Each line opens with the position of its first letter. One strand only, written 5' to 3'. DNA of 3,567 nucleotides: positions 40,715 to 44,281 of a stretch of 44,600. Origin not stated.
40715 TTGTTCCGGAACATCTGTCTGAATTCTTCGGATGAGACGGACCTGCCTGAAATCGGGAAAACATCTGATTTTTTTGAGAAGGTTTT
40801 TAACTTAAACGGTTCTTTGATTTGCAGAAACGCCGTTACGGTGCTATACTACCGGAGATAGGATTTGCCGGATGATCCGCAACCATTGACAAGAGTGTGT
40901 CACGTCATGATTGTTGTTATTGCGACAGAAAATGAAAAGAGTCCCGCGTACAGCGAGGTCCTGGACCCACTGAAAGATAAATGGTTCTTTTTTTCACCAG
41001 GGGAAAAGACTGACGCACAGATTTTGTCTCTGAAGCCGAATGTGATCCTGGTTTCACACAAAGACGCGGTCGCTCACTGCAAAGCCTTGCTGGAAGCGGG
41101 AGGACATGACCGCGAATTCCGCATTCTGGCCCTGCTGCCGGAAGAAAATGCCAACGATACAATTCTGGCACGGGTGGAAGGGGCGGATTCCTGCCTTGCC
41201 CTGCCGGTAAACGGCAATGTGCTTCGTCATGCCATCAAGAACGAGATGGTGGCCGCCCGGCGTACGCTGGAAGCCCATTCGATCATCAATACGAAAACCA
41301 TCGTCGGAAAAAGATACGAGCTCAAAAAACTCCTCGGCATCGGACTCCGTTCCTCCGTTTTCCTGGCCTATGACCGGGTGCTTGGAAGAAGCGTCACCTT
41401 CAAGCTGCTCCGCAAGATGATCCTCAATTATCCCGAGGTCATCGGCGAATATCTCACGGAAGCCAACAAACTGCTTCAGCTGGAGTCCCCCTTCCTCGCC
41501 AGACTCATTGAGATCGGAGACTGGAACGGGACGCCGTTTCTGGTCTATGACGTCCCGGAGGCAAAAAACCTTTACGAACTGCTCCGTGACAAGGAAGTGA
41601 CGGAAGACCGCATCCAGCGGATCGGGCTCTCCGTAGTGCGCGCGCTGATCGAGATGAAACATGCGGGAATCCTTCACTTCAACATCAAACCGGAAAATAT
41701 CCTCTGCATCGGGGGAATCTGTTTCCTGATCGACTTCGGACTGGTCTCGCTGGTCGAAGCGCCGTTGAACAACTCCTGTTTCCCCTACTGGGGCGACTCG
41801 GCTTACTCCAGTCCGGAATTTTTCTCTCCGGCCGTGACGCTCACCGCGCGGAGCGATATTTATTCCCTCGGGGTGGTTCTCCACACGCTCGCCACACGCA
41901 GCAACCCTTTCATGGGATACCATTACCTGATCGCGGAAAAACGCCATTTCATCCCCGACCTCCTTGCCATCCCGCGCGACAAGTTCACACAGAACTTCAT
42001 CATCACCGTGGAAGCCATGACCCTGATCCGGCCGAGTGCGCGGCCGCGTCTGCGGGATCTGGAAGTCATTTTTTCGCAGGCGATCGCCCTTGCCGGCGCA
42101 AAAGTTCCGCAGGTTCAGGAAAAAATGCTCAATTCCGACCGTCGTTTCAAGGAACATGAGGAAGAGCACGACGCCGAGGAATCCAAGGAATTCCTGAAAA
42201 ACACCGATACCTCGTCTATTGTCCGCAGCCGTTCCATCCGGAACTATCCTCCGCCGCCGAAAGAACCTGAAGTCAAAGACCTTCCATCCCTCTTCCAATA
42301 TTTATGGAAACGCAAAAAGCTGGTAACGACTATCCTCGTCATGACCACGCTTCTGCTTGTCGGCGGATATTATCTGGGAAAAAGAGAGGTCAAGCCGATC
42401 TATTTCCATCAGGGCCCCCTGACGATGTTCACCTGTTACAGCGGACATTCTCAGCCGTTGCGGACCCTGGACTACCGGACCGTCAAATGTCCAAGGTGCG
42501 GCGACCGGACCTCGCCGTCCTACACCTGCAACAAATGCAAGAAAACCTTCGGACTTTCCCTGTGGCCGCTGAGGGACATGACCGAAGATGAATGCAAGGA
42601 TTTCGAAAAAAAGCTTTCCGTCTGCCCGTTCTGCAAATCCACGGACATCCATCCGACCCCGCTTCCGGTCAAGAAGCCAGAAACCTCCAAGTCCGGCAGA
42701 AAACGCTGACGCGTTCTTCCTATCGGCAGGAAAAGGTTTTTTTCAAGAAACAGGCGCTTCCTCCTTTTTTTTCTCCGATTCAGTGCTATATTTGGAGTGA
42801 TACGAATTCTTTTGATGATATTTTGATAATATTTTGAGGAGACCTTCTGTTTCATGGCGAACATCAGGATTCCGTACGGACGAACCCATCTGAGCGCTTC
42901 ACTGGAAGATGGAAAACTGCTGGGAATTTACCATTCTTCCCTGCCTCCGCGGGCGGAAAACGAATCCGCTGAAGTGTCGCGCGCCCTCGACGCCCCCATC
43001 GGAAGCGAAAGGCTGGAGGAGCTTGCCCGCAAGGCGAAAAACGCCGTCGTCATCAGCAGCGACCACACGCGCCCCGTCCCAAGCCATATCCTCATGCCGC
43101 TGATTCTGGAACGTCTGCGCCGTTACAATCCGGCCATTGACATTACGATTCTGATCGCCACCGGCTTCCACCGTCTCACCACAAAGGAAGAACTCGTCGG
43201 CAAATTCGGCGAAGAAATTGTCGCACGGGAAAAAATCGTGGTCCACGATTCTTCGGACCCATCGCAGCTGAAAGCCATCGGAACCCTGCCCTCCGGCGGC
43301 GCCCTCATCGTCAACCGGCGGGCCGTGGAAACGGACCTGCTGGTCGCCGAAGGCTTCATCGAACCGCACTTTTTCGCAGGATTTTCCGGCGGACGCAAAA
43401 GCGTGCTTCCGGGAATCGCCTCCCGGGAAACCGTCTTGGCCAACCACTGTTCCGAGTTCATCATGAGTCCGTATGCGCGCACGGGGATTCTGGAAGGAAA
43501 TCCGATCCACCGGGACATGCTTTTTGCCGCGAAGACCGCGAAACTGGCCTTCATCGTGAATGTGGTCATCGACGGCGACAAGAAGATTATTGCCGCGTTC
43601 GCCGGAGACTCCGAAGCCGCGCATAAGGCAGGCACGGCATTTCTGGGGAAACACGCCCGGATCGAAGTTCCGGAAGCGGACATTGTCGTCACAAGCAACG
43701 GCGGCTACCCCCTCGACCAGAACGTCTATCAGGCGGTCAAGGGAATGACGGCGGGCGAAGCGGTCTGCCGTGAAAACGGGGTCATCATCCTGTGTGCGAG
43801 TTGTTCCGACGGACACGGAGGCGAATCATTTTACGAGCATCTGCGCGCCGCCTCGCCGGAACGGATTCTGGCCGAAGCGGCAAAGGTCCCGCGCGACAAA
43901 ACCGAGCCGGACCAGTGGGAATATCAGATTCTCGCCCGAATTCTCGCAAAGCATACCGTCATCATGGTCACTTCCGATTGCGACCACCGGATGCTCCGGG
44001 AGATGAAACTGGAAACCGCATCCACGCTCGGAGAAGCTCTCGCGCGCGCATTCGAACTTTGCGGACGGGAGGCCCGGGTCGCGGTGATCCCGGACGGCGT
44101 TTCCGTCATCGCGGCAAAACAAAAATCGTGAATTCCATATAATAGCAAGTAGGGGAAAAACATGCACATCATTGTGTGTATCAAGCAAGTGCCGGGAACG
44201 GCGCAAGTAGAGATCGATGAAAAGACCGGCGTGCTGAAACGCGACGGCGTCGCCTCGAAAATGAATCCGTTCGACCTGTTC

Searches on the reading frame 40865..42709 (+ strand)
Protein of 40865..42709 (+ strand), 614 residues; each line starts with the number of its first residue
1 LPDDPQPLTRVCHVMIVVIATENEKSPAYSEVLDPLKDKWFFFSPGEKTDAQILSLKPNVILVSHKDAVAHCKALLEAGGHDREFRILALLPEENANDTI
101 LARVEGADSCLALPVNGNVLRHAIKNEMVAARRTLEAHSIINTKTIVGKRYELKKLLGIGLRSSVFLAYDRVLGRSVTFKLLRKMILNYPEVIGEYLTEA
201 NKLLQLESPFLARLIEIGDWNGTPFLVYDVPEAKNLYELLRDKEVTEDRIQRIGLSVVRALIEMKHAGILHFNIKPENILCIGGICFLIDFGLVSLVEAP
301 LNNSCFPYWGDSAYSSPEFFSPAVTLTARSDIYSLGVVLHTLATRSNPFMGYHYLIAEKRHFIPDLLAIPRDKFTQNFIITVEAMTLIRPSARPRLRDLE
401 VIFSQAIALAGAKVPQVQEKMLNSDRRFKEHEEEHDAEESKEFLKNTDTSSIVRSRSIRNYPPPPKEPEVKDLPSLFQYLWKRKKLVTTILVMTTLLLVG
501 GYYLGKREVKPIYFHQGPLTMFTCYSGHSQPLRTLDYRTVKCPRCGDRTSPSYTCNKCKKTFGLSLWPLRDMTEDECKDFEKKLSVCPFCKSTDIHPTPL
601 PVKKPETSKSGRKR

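Call 62: search_protein_families(library=pfam, proteins=[window:40865-42709:+], max_evalue=0.001)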
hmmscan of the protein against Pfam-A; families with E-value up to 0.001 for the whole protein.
window:40865-42709:+ (614 aa): 2 families
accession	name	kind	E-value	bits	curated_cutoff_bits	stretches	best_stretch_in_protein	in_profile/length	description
PF00069.31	Pkinase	-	6.7e-26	91.7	31.7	1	151-353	1-201/263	Protein kinase domain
PF07714.23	PK_Tyr_Ser-Thr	-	3.9e-09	36.6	23.1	1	153-351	3-207/258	Protein tyrosine and serine/threonine kinase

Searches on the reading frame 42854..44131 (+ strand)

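Call 62: search_protein_families(library=pfam, proteins=[window:42854-44131:+], max_evalue=0.001)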
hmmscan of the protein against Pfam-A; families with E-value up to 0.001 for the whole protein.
window:42854-44131:+ (425 aa): 2 families
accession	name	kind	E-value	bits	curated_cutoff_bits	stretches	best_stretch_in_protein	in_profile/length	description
PF09861.14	Lar_N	-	5.2e-70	235.2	23.3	1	8-211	1-204/204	Lactate racemase N-terminal domain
PF21113.2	LarA_C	-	2.5e-65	219.5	25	1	273-419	4-151/152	Lactate racemase C-terminal domain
